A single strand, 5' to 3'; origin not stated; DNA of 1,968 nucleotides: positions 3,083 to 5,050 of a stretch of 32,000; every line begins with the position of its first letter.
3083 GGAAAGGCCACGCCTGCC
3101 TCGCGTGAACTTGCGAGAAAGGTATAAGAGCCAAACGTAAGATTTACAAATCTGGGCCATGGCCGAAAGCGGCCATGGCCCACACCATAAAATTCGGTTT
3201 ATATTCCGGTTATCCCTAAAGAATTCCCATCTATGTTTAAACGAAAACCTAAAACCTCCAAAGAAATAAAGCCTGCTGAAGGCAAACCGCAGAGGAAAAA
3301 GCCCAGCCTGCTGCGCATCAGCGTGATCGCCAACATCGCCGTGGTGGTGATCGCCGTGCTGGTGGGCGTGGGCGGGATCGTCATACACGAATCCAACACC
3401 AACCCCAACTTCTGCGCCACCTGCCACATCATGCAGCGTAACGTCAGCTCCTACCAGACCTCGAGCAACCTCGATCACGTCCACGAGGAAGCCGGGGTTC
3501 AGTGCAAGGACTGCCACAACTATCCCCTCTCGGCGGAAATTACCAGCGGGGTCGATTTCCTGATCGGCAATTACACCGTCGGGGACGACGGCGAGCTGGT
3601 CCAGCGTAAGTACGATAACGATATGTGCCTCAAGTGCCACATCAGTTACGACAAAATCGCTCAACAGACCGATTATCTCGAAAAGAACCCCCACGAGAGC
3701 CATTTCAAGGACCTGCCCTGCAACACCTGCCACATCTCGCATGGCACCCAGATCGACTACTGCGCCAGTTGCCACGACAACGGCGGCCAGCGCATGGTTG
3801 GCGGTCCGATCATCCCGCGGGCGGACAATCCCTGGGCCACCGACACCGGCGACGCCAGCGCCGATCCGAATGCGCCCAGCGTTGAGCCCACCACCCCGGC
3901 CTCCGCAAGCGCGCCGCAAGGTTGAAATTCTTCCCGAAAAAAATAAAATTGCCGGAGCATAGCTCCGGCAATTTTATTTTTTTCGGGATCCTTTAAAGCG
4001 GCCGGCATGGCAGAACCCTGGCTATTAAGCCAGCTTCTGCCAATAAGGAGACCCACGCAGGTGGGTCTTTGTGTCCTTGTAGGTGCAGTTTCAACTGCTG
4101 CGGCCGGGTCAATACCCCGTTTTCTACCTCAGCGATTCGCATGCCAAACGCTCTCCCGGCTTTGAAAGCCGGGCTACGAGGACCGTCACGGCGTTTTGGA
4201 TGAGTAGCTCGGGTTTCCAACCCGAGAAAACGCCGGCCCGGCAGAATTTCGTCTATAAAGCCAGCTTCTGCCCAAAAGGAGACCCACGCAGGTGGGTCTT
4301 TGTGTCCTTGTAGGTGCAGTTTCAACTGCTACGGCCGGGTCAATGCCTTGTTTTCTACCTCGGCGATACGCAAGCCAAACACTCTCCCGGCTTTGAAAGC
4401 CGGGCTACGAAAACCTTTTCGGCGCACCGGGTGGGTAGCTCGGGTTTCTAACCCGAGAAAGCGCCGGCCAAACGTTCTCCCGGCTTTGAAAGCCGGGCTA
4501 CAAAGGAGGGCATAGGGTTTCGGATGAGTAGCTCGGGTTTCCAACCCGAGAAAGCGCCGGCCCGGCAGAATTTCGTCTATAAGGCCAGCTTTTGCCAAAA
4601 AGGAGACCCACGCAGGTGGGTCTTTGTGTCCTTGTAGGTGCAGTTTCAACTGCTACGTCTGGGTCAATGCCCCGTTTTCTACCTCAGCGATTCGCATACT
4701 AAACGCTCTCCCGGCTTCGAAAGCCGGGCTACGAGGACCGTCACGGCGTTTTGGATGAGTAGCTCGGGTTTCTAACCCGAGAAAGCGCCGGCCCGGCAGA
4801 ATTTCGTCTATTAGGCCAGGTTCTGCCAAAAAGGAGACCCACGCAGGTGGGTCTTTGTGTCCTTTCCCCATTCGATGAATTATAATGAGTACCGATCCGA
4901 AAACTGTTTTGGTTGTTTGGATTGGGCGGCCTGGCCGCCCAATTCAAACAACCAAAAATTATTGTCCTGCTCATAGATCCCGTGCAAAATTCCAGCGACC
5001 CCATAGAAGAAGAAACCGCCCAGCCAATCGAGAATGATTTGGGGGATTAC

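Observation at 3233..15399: Triplicated pentahaem cytochrome gene with a mosaic pattern of synonymous differences, pointing to concerted evolution by gene conversion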

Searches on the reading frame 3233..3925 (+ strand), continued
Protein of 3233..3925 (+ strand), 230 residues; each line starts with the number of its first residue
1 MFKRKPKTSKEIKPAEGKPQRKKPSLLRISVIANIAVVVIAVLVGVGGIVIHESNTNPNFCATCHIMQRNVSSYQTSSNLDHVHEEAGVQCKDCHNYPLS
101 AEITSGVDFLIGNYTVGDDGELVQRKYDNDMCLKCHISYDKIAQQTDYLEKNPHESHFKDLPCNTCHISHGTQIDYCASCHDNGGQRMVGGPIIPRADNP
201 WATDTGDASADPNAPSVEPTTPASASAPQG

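Call 76: search_solved_structures(query=A5, max_evalue=0.01, show_alignments=0)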
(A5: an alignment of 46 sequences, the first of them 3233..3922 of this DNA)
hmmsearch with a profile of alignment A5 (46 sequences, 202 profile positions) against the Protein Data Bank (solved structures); distinct sequences matched with E-value up to 0.01: 19.
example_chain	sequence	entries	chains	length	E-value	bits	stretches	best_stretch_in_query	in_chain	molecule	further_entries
1qo8_A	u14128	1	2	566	2e-06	30.8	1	124-182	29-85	FLAVOCYTOCHROME C3 FUMARATE REDUCTASE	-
1lj1_A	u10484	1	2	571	4.4e-06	29.6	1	123-181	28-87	flavocytochrome c3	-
1m64_A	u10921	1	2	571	4.4e-06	29.6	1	123-181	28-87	flavocytochrome c3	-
1q9i_A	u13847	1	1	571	4.4e-06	29.6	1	123-181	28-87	flavocytochrome c3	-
1qjd_A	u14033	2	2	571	4.4e-06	29.6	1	123-181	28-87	FLAVOCYTOCHROME C3 | Fumarate reductase flavoprotein subunit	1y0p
2b7r_A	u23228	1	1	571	4.4e-06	29.6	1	123-181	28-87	Fumarate reductase flavoprotein subunit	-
2b7s_A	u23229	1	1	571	4.4e-06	29.6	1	123-181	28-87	Fumarate reductase flavoprotein subunit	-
1e39_A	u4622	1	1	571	4.4e-06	29.6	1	123-181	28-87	FUMARATE REDUCTASE FLAVOPROTEIN SUBUNIT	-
1jrx_A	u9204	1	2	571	4.4e-06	29.6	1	123-181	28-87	FLAVOCYTOCHROME C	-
1jry_A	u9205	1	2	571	4.4e-06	29.6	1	123-181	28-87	FLAVOCYTOCHROME C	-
1jrz_A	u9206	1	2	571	4.4e-06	29.6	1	123-181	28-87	FLAVOCYTOCHROME C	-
1kss_A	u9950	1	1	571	4.4e-06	29.6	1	123-181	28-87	flavocytochrome c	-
1ksu_A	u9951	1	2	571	4.4e-06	29.6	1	123-181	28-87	flavocytochrome c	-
1d4d_A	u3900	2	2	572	1.6e-05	27.8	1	124-183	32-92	FLAVOCYTOCHROME C FUMARATE REDUCTASE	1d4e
1d4c_A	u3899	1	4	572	1.6e-05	27.8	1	124-183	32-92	FLAVOCYTOCHROME C FUMARATE REDUCTASE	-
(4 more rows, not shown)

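Call 77: fold_search(model_id=the predicted structure, library=pdb)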
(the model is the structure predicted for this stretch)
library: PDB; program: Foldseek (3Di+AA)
matches with E <= 10: 4; with E <= 0.001: 0
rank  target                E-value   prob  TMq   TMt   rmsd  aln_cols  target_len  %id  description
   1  9m4f_F                5.8e+00  0.02  0.14  0.18  21.5       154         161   11  Photosystem I from the eukaryotic filamentous algae (released 2025-08-27)
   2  6l35_F                8.8e+00  0.01  0.13  0.18  20.5       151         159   11  PSI-LHCI Supercomplex from Physcometrella patens (released 2021-02-10)
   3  3o6b_J                9.4e+00  0.01  0.09  0.19  12.4        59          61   17  A Dual E3 Mechanism for Rub1 Ligation to Cdc53: Dcn1(P)-Cdc53(WHB) low resolution (released 2010-09-15)
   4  8ceo_o                9.4e+00  0.01  0.10  0.17  11.8        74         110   19  Yeast RNA polymerase II transcription pre-initiation complex with core Mediator and the +1 nucleosome (released 2023-03-08)

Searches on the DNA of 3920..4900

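Call 38: search_rna_families(source=window, start=3920, end=4900, threshold=evalue, max_evalue=1)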
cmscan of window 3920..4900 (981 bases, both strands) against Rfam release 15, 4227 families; matches with E-value up to 1: 7.
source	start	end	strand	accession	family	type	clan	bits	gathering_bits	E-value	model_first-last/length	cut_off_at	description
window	3920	4023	-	RF01773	rpsL_pseudo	Cis-reg; leader;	-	27.3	70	0.0029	1-114/128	3'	Pseudomonas rpsL leader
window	3940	4001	-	RF02074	STnc240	Gene; sRNA;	-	24.5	55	0.46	1-77/77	no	Enterobacterial sRNA STnc240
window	3920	3977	+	RF02901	AaHKsRNA41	Gene; sRNA;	-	24.3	97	0.0029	132-187/187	5'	Aggregatibacter sRNA 41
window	3936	3984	-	RF00366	mir-BHRF1-2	Gene; miRNA;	-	22.6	87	0.22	1-65/65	no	mir-BHRF1-2 microRNA precursor family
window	3936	3984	+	RF00366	mir-BHRF1-2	Gene; miRNA;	-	22.5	87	0.24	1-65/65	no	mir-BHRF1-2 microRNA precursor family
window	4438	4511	-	RF01852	tRNA-Sec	Gene; tRNA;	CL00001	20.5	47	0.3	1-91/91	no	Selenocysteine transfer RNA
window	4366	4478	-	RF04114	MIR4374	Gene; miRNA;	-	19.3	105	0.38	1-119/119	no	MIR4374 microRNA precursor family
